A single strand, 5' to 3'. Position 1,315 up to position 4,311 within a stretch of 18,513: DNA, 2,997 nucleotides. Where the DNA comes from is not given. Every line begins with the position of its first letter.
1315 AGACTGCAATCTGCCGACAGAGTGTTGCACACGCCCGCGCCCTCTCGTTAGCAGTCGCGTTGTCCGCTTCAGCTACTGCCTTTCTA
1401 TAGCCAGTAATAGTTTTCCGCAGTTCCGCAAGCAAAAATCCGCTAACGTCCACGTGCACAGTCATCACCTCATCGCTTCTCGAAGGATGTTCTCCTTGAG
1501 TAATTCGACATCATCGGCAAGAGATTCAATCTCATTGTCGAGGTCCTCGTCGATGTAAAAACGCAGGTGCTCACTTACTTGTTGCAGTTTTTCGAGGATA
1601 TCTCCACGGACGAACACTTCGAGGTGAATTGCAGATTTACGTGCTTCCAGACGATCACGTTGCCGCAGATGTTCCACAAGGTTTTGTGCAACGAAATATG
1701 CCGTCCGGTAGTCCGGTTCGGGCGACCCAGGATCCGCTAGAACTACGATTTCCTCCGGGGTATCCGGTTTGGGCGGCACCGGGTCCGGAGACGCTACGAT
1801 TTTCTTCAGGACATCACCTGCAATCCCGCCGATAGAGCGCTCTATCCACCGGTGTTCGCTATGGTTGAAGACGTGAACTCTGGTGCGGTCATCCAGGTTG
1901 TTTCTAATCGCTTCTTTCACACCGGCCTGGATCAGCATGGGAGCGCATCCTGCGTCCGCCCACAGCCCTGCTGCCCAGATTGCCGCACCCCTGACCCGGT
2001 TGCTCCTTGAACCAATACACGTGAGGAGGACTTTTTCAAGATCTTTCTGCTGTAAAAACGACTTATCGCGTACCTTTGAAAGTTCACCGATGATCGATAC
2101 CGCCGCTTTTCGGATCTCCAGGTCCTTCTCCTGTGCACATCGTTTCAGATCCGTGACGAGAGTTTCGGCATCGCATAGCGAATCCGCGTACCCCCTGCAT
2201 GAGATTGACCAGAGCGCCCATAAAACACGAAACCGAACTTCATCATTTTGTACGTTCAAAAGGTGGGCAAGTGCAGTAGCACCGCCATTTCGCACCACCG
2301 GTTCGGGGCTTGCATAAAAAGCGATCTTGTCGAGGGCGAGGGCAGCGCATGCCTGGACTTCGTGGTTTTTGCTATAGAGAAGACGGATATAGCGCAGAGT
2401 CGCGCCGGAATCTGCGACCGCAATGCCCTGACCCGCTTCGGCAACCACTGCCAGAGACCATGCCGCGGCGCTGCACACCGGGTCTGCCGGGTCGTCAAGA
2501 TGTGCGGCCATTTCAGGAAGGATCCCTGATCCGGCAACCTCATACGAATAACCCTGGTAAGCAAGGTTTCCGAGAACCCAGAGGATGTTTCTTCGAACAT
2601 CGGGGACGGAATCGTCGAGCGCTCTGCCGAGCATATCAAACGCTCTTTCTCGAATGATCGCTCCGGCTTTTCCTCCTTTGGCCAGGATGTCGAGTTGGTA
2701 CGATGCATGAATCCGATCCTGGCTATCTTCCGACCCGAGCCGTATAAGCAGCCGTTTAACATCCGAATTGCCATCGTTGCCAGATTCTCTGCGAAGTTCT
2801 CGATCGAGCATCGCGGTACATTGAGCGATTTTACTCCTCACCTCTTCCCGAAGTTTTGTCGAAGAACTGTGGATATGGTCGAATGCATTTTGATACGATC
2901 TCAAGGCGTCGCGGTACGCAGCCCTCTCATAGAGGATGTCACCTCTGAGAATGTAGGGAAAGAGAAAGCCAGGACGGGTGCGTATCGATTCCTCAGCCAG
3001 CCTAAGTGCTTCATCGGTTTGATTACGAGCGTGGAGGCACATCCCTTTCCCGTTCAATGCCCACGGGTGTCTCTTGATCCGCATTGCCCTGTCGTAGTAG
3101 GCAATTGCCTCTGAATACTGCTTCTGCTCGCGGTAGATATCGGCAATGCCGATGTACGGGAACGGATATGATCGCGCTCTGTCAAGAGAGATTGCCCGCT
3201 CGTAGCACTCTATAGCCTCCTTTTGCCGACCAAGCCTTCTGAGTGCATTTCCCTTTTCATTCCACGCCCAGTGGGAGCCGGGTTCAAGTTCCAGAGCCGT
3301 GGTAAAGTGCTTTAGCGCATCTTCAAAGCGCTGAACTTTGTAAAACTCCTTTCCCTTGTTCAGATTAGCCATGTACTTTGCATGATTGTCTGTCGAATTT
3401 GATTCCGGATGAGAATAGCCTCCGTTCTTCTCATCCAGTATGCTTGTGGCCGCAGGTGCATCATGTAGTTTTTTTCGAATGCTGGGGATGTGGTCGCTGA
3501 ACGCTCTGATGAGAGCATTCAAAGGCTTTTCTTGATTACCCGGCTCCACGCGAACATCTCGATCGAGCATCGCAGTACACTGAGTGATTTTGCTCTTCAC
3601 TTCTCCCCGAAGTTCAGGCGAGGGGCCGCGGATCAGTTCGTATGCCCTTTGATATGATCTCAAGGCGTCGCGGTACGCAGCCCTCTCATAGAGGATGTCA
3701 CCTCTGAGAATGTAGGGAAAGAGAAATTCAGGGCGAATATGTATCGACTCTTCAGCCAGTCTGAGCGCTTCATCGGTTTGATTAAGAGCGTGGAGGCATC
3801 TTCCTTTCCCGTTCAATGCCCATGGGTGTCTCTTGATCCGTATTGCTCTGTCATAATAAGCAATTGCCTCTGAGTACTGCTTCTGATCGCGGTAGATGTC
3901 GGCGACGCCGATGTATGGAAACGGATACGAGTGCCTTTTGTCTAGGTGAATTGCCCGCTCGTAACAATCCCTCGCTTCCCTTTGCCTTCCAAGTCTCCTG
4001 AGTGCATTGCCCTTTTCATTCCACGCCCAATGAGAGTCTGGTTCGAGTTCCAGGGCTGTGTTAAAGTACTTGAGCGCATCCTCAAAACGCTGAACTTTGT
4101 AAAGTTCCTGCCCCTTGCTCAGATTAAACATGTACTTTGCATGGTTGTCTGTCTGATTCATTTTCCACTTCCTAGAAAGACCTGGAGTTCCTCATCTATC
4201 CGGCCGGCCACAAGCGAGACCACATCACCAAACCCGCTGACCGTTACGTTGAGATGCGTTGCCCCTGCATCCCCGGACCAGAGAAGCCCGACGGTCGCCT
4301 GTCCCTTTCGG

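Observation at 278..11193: IS-bracketed island encoding a candidate ESCRT-III / Vps4 / SPFH membrane-remodelling module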

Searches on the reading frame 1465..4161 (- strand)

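Call 4: search_protein_families(library=pfam, proteins=[window:1465-4161:-], max_evalue=0.1)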
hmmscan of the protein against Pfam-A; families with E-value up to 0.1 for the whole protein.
window:1465-4161:- (898 aa): 46 families (the best 25 are shown)
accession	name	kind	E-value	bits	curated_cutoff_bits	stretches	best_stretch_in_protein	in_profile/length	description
PF00515.34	TPR_1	-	2.2e-55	182.8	27.8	8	298-327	2-31/34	Tetratricopeptide repeat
PF07719.23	TPR_2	-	2.6e-50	164.8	27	7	299-327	3-31/34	Tetratricopeptide repeat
PF13181.12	TPR_8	-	9.5e-34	113.1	25.7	4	299-329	3-33/34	Tetratricopeptide repeat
PF13424.12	TPR_12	-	6.5e-32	110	30.1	6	298-364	4-76/77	Tetratricopeptide repeat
PF13414.12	TPR_11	-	4.3e-28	97.2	26.8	6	304-328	1-25/42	TPR repeat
PF13432.12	TPR_16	-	7.1e-26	90.7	32.7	4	267-327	1-59/65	Tetratricopeptide repeat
PF13431.12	TPR_17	-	6.8e-24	82.5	24.4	2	32-64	1-33/34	Tetratricopeptide repeat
PF14559.12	TPR_19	-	6.1e-22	78.2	25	4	92-138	3-50/68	Tetratricopeptide repeat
PF13428.12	TPR_14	-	1e-21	75.6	23.5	3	17-52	8-43/44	Tetratricopeptide repeat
PF13176.12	TPR_7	-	3.3e-21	73.9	27.9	3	338-365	4-31/36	Tetratricopeptide repeat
PF17874.7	TPR_MalT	-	2.4e-16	60.4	45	2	281-365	65-154/336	MalT-like TPR region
PF00514.29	Arm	-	3.6e-16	59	20.6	2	622-654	8-40/41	Armadillo/beta-catenin-like repeat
PF02985.28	HEAT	-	5.1e-14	51.5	23.5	0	511-534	5-28/31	HEAT repeat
PF13374.12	TPR_10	-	7.4e-14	51.7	27.5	2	339-364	8-33/42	Tetratricopeptide repeat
PF13646.12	HEAT_2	-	6e-12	46.1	27.7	3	471-571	4-88/88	HEAT repeats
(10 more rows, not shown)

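Call 6: search_protein_families(library=ncbifam, proteins=[window:1465-4161:-], max_evalue=0.1)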
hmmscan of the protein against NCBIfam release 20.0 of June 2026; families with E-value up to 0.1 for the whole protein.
window:1465-4161:- (898 aa): 32 families (the best 25 are shown)
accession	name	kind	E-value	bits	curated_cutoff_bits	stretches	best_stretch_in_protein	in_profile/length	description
TIGR02917.1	PEP_TPR_lipo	equivalog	4.9e-25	87.6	312.2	2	13-176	570-732/899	XrtA/PEP-CTERM system TPR-repeat protein PrsT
TIGR02552.1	LcrH_SycD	equivalog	1.2e-18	67.2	104.8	4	272-338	27-93/136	SycD/LcrH family type III secretion system chaperone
NF033762.1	social_mot_Tgl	equivalog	3.7e-18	65.8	225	2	24-174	45-197/252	social motility TPR repeat lipoprotein Tgl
TIGR02521.1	type_IV_pilW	equivalog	8.7e-17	61.4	154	2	252-399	19-168/234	type IV pilus biogenesis/stability protein PilW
NF040959.1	MamA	equivalog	5.9e-16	58.5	200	3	256-364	98-204/204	magnetosome protein MamA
NF033920.0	C39_PA2778_fam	equivalog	3.1e-14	53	150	2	10-74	190-254/255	PA2778 family cysteine peptidase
TIGR00990.1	3a0801s09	subfamily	2.3e-13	49.7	757.25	2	92-167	139-214/615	mitochondrial import receptor subunit TOM70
NF047371.1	FlcA_CTERM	equivalog_domain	6e-10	38.2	300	2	21-72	484-535/646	periplasmic flagellar collar protein FlcA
NF008757.0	PRK11788.1-5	equivalog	1.8e-09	37.3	363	2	260-397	179-313/388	lipopolysaccharide assembly protein LapB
NF047507.1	TPR_BatC_Lepto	exception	6.1e-09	35.7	175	1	254-297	87-130/214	TPR repeat-containing protein BatC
NF042912.1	Amuc_1098_fam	equivalog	8.6e-09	34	750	2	152-294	46-186/805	Amuc_1098 family type IV pilus outer membrane protein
NF052312.1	T9SS_PorW_SprE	equivalog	1.4e-08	33.9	250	2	283-361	276-356/716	type IX secretion system periplasmic lipoprotein PorW/SprE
TIGR02795.1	tol_pal_ybgF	equivalog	4.7e-08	33.6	90.1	0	17-69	46-101/119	tol-pal system protein YbgF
NF008391.2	PRK11189.1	equivalog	1.7e-07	31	250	2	20-79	109-168/297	lipoprotein NlpI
NF053520.1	HK_Porph_FimS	equivalog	2.2e-07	29.5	600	2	316-365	143-196/618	sensor histidine kinase FimS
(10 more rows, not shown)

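Call 7: search_protein_families(library=padloc, proteins=[window:1465-4161:-], max_evalue=0.1)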
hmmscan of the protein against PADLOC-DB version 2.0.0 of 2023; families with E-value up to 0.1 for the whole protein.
window:1465-4161:- (898 aa): 4 families
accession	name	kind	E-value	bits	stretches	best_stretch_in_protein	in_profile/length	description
PDLC01171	TPR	-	2.6e-06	24.7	2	11-175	72-237/504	TPR repeats containing protein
PDLC04488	PDC-M16B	-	3.9e-05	20.5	1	266-332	265-330/634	-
PDLC01169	TPR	-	0.00015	19.2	0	336-393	152-215/252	TPR repeats containing protein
PDLC01170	TPR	-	0.0064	13.8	0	339-395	174-230/368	TPR repeats containing protein fused to cold shock-like domain (OB-fold)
